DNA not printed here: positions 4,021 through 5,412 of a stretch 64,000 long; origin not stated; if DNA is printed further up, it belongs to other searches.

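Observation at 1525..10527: Rex-linked HdrA'-QmoC-like-HdrA''-MvhDGA operon in a Bacteroidota: a hydrogenase wired to a membrane b-type cytochrome, with no HdrB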

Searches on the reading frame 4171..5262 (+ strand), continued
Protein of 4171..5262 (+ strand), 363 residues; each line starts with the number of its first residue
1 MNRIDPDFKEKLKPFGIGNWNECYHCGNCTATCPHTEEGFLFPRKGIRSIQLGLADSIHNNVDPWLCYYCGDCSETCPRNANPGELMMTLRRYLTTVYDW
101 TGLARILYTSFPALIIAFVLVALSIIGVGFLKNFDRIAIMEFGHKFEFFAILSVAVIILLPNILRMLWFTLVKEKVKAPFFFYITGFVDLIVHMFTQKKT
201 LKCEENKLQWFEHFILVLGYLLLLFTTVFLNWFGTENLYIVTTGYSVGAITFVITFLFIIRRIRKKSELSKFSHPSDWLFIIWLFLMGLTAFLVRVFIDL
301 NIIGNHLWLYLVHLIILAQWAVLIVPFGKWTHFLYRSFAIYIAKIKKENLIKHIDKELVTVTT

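Call 52: predict_structure(alignment_id=A1)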
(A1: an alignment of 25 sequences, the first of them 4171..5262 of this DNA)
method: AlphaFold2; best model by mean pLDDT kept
length: 363 residues; sequences in the alignment: 25
mean_pLDDT: 74.1   pTM: 0.74
mean pLDDT of the five models: 74.1, 69.7, 67.9, 65.2, 62.0
residues with pLDDT >= 90: 41; 70-90: 201; 50-70: 80; < 50: 41
segments of 3 or more residues with pLDDT < 50: 30-32, 34-41, 70-76, 198-205, 266-272, 357-363
pLDDT, mean of each block of 10 residues (from residue 1): 76 76 60 47 68 82 66 49 70 84 82 89 93 89 85 82 84 76 67 53 48 72 84 88 87 79 55 63 84 90 89 91 72 71 73 52 41
secondary structure, 60 per line:
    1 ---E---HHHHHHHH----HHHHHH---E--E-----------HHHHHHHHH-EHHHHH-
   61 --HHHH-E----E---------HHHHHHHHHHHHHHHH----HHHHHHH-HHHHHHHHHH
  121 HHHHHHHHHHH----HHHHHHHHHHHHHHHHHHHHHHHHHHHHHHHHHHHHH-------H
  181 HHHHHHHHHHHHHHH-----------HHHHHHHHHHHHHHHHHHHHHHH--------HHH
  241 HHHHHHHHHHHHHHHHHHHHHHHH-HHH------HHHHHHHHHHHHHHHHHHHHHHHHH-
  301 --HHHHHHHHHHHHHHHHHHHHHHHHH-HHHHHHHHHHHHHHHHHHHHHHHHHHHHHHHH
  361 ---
elements in order: H8-15 H20-25 H44-52 H55-59 H63-66 H83-98 H103-109 H111-131 H136-172 H180-195 H207-229 H238-264 H275-299 H303-327 H329-360

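Call 55: fold_search(model_id=the predicted structure, library=pdb)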
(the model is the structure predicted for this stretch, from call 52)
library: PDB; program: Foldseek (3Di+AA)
matches with E <= 10: 166; with E <= 0.001: 0
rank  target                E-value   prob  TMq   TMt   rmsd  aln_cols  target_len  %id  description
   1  8rwn_C                8.4e-02  1.00  0.22  0.40   3.6        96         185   33  CryoEM structure of the Hdr(ABC)2 subunits of the Elp-Hdr complex of Methanothermobacter marburgensis (released 2025-05-14)
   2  7bkb_C                1.0e-01  1.00  0.22  0.39   3.7        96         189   31  Formate dehydrogenase - heterodisulfide reductase - formylmethanofuran dehydrogenase complex from Methanospirillum hun (released 2021-09-29)
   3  8rvu_c                1.0e-01  1.00  0.22  0.40   3.6        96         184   33  CryoEM structure of the Elp-Hdr complex of Methanothermobacter marburgensis state 2 (composite structure) (released 2025-05-14)
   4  8rvu_C                1.2e-01  1.00  0.22  0.40   3.6        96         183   33  CryoEM structure of the Elp-Hdr complex of Methanothermobacter marburgensis state 2 (composite structure) (released 2025-05-14)
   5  1siw_C                1.8e-01  0.92  0.23  0.36  15.5       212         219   11  Crystal structure of the apomolybdo-NarGHI (released 2004-06-08)
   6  3ir5_C                1.8e-01  0.92  0.23  0.36  14.3       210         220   12  Crystal structure of NarGHI mutant NarG-H49C (released 2010-01-05)
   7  3egw_C                2.5e-01  0.80  0.21  0.31  15.4       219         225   12  The crystal structure of the NarGHI mutant NarH - C16A (released 2010-03-02)
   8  1y5i_C                2.9e-01  0.87  0.23  0.37  16.1       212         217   13  The crystal structure of the NarGHI mutant NarI-K86A (released 2005-03-08)
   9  1q16_C                3.0e-01  0.80  0.21  0.32  15.1       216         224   12  Crystal structure of Nitrate Reductase A, NarGHI, from Escherichia coli (released 2003-10-07)
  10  1y5l_C                3.3e-01  0.95  0.25  0.41  11.0       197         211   12  The crystal structure of the NarGHI mutant NarI-H66Y (released 2005-03-08)
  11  1y4z_C                4.8e-01  0.77  0.23  0.37  14.4       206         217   12  The crystal structure of Nitrate Reductase A, NarGHI, in complex with the Q-site inhibitor pentachlorophenol (released 2005-03-08)
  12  9ilt_F                5.1e-01  0.08  0.14  0.14  22.1       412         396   11  Crystal structure of alternative complex III from Chloroflexus aurantiacus (released 2025-03-19)
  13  9ojn                  7.2e-01  0.72  0.25  0.13  15.2       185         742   15  Structure of Mycobacterium smegmatis EtfD (released 2025-05-21)
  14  8f6i_A                8.9e-01  0.35  0.19  0.23  14.7       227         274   14  Cryo-EM structure of a Zinc-loaded symmetrical D70A mutant of the YiiP-Fab complex (released 2023-02-08)
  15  7p5m_A                1.1e+00  0.07  0.12  0.12  28.4       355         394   12  Cryo-EM structure of human TTYH2 in lipid nanodiscs (released 2021-08-11)
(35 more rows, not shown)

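Call 56: find_encoding_contigs(protein=window:4171-5262:+, flank=3000, max_places=4)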
Protein window:4171-5262:+ (363 aa): 23 contigs read that carry it; 4 places shown.
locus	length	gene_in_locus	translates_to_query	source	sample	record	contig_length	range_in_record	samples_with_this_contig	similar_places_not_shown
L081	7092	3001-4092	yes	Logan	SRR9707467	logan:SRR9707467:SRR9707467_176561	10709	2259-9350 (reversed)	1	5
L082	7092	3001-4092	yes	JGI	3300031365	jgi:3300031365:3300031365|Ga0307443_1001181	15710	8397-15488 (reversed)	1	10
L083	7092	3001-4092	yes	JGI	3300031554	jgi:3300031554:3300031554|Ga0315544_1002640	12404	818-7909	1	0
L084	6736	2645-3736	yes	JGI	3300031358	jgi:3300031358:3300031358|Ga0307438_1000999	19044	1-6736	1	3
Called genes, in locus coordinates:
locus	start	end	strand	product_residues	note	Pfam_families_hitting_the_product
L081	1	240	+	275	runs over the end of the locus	-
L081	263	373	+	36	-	-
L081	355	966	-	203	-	PF06971:Put_DNA-bind_N, PF02629:CoA_binding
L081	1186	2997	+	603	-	PF07992:Pyr_redox_2 (faint), PF12831:FAD_oxidored (weak), PF13450:NAD_binding_8 (faint), PF13237:Fer4_10 (faint)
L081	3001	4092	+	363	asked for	PF13187:Fer4_9 (faint), PF12838:Fer4_7 (weak), PF13183:Fer4_8, PF13237:Fer4_10, PF13534:Fer4_17 (weak), PF25160:LdpA_Fe-S-bd (faint)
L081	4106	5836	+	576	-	PF00890:FAD_binding_2 (weak), PF01266:DAO (weak), PF07992:Pyr_redox_2, PF12831:FAD_oxidored, PF12838:Fer4_7 (weak), PF14697:Fer4_21, PF25160:LdpA_Fe-S-bd (weak), PF00037:Fer4 (weak), +4 more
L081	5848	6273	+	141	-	PF02662:FlpD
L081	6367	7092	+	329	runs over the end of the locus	PF01058:Oxidored_q6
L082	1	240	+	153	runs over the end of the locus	?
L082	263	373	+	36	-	-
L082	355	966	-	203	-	PF06971:Put_DNA-bind_N, PF02629:CoA_binding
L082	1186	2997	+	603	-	PF07992:Pyr_redox_2 (faint), PF12831:FAD_oxidored (weak), PF13450:NAD_binding_8 (faint), PF13237:Fer4_10 (faint)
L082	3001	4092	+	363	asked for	PF13187:Fer4_9 (faint), PF12838:Fer4_7 (weak), PF13183:Fer4_8, PF13237:Fer4_10, PF13534:Fer4_17 (weak), PF25160:LdpA_Fe-S-bd (faint)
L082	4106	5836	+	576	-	PF00890:FAD_binding_2 (weak), PF01266:DAO (weak), PF07992:Pyr_redox_2, PF12831:FAD_oxidored, PF12838:Fer4_7 (weak), PF14697:Fer4_21, PF25160:LdpA_Fe-S-bd (weak), PF00037:Fer4 (weak), +4 more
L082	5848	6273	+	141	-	PF02662:FlpD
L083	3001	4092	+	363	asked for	PF13187:Fer4_9 (faint), PF12838:Fer4_7 (weak), PF13183:Fer4_8, PF13237:Fer4_10, PF13534:Fer4_17 (weak), PF25160:LdpA_Fe-S-bd (faint)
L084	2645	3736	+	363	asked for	PF13187:Fer4_9 (faint), PF12838:Fer4_7 (weak), PF13183:Fer4_8, PF13237:Fer4_10, PF13534:Fer4_17 (weak), PF25160:LdpA_Fe-S-bd (faint)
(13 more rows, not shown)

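Call 57: find_encoding_contigs(protein=P0003, flank=10000, max_places=3)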
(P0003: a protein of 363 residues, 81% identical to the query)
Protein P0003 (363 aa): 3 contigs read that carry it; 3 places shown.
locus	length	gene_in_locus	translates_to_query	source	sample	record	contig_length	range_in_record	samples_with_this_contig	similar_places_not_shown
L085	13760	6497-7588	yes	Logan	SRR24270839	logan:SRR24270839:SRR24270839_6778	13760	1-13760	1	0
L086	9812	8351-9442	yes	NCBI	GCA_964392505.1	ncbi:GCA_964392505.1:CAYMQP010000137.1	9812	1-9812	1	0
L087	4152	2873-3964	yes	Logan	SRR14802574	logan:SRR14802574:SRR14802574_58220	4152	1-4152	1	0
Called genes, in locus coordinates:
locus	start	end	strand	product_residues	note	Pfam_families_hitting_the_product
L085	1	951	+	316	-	?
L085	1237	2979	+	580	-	PF01019:G_glu_transpept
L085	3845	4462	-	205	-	PF06971:Put_DNA-bind_N, PF02629:CoA_binding, PF01408:GFO_IDH_MocA (faint)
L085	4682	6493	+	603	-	PF00890:FAD_binding_2 (weak), PF07992:Pyr_redox_2 (faint), PF12831:FAD_oxidored (weak), PF13237:Fer4_10 (faint)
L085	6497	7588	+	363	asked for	PF13187:Fer4_9 (faint), PF13484:Fer4_16 (faint), PF13534:Fer4_17 (faint), PF12838:Fer4_7 (weak), PF13183:Fer4_8, PF13237:Fer4_10, PF25160:LdpA_Fe-S-bd (faint)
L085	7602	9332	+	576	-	PF07992:Pyr_redox_2, PF00890:FAD_binding_2 (weak), PF12831:FAD_oxidored, PF13450:NAD_binding_8 (weak), PF12838:Fer4_7 (weak), PF13187:Fer4_9 (weak), PF13237:Fer4_10 (weak), PF14697:Fer4_21, +4 more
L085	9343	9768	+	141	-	PF02662:FlpD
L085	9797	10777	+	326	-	PF01058:Oxidored_q6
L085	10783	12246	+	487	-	PF27537:HoxH, PF00374:NiFeSe_Hases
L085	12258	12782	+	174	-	PF01750:HycI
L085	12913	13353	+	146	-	PF00571:CBS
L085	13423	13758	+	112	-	?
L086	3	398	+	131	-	?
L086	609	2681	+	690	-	-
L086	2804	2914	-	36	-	-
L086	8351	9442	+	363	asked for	PF13187:Fer4_9 (faint), PF13484:Fer4_16 (faint), PF13534:Fer4_17 (faint), PF12838:Fer4_7 (weak), PF13183:Fer4_8, PF13237:Fer4_10, PF25160:LdpA_Fe-S-bd (faint)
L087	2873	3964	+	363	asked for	PF13187:Fer4_9 (faint), PF13484:Fer4_16 (faint), PF13534:Fer4_17 (faint), PF12838:Fer4_7 (weak), PF13183:Fer4_8, PF13237:Fer4_10, PF25160:LdpA_Fe-S-bd (faint)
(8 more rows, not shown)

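Call 58: find_encoding_contigs(protein=P0123, flank=8000, max_places=3)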
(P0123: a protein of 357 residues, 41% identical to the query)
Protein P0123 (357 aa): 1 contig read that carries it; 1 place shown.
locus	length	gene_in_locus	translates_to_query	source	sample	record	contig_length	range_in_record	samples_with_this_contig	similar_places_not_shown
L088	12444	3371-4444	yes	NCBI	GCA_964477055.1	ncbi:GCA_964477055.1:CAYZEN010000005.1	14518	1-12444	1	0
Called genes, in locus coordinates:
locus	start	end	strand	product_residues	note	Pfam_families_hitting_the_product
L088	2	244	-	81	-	?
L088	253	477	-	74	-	PF02416:TatA_B_E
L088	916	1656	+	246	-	PF00027:cNMP_binding, PF13545:HTH_Crp_2, PF00325:Crp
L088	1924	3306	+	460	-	PF13738:Pyr_redox_3 (faint), PF00890:FAD_binding_2 (weak), PF07992:Pyr_redox_2 (weak), PF12831:FAD_oxidored, PF07992:Pyr_redox_2 (weak)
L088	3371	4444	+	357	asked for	PF13534:Fer4_17 (faint), PF12838:Fer4_7 (weak), PF13183:Fer4_8 (weak), PF13187:Fer4_9 (weak), PF13237:Fer4_10 (weak)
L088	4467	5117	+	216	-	PF00890:FAD_binding_2, PF01266:DAO (weak), PF03486:HI0933_like (weak), PF07992:Pyr_redox_2 (weak), PF12831:FAD_oxidored, PF13450:NAD_binding_8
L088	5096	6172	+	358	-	PF07992:Pyr_redox_2 (faint), PF12838:Fer4_7 (weak), PF13187:Fer4_9, PF13237:Fer4_10 (weak), PF14697:Fer4_21 (weak), PF00037:Fer4 (weak)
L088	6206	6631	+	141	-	PF02662:FlpD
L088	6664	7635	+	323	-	PF01058:Oxidored_q6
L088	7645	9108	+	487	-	PF27537:HoxH, PF00374:NiFeSe_Hases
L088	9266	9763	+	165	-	PF01750:HycI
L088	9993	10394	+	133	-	-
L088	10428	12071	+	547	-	PF01073:3Beta_HSD, PF01370:Epimerase, PF02719:Polysacc_synt_2 (weak), PF07993:NAD_binding_4, PF13460:NAD_binding_10 (weak), PF16363:GDP_Man_Dehyd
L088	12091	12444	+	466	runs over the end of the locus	PF14827:dCache_3, PF00989:PAS (weak), PF13188:PAS_8, PF13426:PAS_9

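Call 59: list_cluster_members(proteins=[P0123, P0124, P0126, P0127, P0128, P0130, P0133, P0135, P0139, P0144])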
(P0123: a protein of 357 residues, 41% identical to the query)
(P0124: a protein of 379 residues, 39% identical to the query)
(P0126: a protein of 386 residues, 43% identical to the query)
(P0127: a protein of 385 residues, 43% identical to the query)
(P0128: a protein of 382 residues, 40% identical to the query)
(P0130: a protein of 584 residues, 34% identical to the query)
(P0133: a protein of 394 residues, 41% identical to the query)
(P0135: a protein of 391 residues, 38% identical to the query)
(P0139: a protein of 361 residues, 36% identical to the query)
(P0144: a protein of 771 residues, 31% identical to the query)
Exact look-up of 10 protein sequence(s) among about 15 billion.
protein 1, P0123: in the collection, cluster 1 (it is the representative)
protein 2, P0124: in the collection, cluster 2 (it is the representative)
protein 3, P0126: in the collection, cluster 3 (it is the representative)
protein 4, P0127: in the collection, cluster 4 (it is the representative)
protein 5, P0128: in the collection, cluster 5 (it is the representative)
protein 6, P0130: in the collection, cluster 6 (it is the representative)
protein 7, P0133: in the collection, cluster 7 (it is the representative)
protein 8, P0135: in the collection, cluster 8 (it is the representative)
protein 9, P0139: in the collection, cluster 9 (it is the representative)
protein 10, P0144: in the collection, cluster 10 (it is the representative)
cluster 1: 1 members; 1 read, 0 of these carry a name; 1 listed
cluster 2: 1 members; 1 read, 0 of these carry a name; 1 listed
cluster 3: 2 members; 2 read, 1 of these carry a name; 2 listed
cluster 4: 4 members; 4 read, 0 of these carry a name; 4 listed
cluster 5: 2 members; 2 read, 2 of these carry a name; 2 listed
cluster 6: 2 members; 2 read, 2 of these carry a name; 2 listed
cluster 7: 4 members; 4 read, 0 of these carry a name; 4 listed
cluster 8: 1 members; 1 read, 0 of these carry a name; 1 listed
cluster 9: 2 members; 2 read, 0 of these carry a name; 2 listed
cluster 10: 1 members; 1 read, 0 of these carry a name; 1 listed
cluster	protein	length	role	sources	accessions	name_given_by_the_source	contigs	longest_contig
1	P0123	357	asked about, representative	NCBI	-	-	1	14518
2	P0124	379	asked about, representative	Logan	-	-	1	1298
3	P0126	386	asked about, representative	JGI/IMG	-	quinone-modifying oxidoreductase subunit QmoC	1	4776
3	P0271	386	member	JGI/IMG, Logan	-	-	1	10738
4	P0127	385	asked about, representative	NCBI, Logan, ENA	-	-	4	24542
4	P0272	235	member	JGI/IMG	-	-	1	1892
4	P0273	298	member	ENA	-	-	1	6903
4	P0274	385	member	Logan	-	-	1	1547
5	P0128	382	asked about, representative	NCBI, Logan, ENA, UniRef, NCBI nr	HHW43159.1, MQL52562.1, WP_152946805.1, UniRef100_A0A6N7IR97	4Fe-4S dicluster domain-containing protein [Desulfofundulus thermobenzoicus] | 4Fe-4S dicluster domain-containing protein n=1 Tax=Desulfofundulus thermobenzoicus ...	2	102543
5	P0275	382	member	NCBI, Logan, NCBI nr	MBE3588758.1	MAG: 4Fe-4S dicluster domain-containing protein [Thermoanaerobacteraceae bacterium] | 4Fe-4S dicluster domain-containing protein [Thermoanaerobacteraceae bacterium]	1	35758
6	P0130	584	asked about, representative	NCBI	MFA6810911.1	MAG: 4Fe-4S dicluster domain-containing protein, partial [Desulfoplanes sp.]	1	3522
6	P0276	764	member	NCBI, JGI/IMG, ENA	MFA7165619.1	MAG: heterodisulfide reductase-related iron-sulfur binding cluster [Desulfoplanes sp.]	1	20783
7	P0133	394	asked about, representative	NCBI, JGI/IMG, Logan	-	-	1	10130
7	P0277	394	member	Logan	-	-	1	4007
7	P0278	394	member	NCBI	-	-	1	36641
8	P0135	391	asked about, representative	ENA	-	-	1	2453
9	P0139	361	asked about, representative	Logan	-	-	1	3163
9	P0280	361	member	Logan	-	-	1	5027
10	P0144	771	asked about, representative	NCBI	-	-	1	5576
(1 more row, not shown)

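Call 60: find_encoding_contigs(protein=P0127, flank=8000, max_places=2)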
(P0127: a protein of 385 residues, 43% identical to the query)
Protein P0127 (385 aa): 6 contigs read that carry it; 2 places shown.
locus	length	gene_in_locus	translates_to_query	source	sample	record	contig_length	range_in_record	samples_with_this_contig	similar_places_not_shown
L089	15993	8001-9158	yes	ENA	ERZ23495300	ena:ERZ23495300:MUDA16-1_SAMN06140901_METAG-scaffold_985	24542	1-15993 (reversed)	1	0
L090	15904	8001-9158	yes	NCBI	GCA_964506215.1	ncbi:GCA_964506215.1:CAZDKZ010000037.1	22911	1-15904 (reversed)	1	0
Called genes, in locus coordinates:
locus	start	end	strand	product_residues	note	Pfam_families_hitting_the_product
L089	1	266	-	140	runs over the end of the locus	-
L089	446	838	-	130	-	PF07238:PilZ (weak)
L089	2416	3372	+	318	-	PF00037:Fer4 (weak), PF12837:Fer4_6 (weak), PF13237:Fer4_10, PF14697:Fer4_21, PF12838:Fer4_7, PF13187:Fer4_9, PF00037:Fer4 (weak), PF12837:Fer4_6 (weak), +4 more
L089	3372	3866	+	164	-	PF02662:FlpD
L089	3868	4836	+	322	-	PF01058:Oxidored_q6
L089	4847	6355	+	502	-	PF27537:HoxH, PF00374:NiFeSe_Hases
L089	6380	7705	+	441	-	PF00890:FAD_binding_2, PF01266:DAO (weak), PF07992:Pyr_redox_2 (weak), PF12831:FAD_oxidored, PF13450:NAD_binding_8 (weak), PF12838:Fer4_7 (weak), PF13187:Fer4_9 (weak), PF13237:Fer4_10 (weak), +5 more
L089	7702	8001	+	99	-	-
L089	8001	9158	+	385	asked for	PF12838:Fer4_7 (weak), PF13183:Fer4_8, PF13187:Fer4_9, PF13237:Fer4_10 (weak), PF13534:Fer4_17 (faint)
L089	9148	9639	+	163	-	PF01750:HycI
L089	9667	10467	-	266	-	PF02567:PhzC-PhzF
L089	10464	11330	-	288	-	PF11138:DUF2911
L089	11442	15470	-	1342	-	PF20736:Glyco_hydro127M (faint)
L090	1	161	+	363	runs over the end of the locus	PF07228:SpoIIE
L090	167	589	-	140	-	-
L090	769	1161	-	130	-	PF07238:PilZ (weak)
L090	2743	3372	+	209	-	PF00037:Fer4, PF12837:Fer4_6 (weak), PF13237:Fer4_10, PF14697:Fer4_21, PF12838:Fer4_7, PF13187:Fer4_9, PF12837:Fer4_6 (weak), PF00037:Fer4, +7 more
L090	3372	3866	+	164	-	PF02662:FlpD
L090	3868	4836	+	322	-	PF01058:Oxidored_q6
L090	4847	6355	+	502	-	PF27537:HoxH, PF00374:NiFeSe_Hases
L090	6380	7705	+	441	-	PF00890:FAD_binding_2, PF01266:DAO (weak), PF07992:Pyr_redox_2 (weak), PF12831:FAD_oxidored, PF13450:NAD_binding_8 (weak), PF12838:Fer4_7 (weak), PF13187:Fer4_9 (weak), PF13237:Fer4_10 (weak), +5 more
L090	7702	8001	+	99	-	-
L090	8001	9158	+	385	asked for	PF12838:Fer4_7 (weak), PF13183:Fer4_8, PF13187:Fer4_9, PF13237:Fer4_10 (weak), PF13534:Fer4_17 (faint)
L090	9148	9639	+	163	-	PF01750:HycI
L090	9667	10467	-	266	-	PF02567:PhzC-PhzF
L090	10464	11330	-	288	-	PF11138:DUF2911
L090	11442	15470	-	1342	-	PF20736:Glyco_hydro127M (faint)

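Call 61: find_encoding_contigs(protein=P0278, flank=8000, max_places=2)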
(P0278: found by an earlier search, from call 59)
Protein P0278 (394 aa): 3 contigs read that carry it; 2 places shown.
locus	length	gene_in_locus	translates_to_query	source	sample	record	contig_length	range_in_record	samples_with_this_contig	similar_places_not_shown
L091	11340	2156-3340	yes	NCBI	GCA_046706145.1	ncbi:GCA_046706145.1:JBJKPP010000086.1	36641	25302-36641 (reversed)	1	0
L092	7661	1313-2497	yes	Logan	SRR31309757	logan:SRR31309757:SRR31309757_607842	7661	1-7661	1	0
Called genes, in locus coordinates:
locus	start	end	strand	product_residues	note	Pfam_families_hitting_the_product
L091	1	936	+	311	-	?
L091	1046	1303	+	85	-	PF04606:Ogr_Delta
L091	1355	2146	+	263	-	PF03692:CxxCxxCC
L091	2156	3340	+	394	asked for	PF13183:Fer4_8, PF13187:Fer4_9 (weak), PF13534:Fer4_17 (weak)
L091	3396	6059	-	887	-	PF01326:PPDK_N, PF00391:PEP-utilizers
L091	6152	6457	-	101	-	PF28216:DVU0150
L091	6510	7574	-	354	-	PF01925:TauE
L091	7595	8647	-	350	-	PF01925:TauE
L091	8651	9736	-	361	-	PF01925:TauE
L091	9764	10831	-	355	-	PF01925:TauE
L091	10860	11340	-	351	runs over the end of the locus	PF01925:TauE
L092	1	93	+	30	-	?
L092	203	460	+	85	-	PF04606:Ogr_Delta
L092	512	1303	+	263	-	PF03692:CxxCxxCC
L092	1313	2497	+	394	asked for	PF13183:Fer4_8, PF13187:Fer4_9 (weak), PF13534:Fer4_17 (weak)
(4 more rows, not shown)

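Call 62: find_encoding_contigs(protein=P0271, flank=8000, max_places=2)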
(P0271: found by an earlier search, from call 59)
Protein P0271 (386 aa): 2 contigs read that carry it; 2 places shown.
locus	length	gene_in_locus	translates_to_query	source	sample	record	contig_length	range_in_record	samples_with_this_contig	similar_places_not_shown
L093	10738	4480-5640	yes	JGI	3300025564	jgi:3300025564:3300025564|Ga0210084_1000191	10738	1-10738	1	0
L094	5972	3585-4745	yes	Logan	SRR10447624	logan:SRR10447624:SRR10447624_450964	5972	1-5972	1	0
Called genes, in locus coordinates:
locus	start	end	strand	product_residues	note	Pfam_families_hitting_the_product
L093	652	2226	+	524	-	PF03068:PAD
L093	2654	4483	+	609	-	PF00890:FAD_binding_2 (weak), PF07992:Pyr_redox_2 (faint), PF12831:FAD_oxidored, PF13237:Fer4_10 (faint), PF12838:Fer4_7 (weak)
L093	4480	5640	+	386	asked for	PF13187:Fer4_9 (faint), PF12838:Fer4_7, PF13183:Fer4_8, PF13237:Fer4_10, PF13534:Fer4_17 (weak)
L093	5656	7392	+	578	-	PF07992:Pyr_redox_2, PF13738:Pyr_redox_3 (weak), PF07992:Pyr_redox_2, PF00890:FAD_binding_2 (weak), PF01593:Amino_oxidase (weak), PF12831:FAD_oxidored, PF13450:NAD_binding_8 (weak), PF14697:Fer4_21, +7 more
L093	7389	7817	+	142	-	PF02662:FlpD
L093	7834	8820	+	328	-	PF01058:Oxidored_q6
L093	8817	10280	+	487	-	PF27537:HoxH, PF00374:NiFeSe_Hases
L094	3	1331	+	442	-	?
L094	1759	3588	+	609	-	PF00890:FAD_binding_2 (weak), PF07992:Pyr_redox_2 (faint), PF12831:FAD_oxidored, PF13237:Fer4_10 (faint), PF12838:Fer4_7 (weak)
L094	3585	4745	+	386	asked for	PF13187:Fer4_9 (faint), PF12838:Fer4_7, PF13183:Fer4_8, PF13237:Fer4_10, PF13534:Fer4_17 (weak)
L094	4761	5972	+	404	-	?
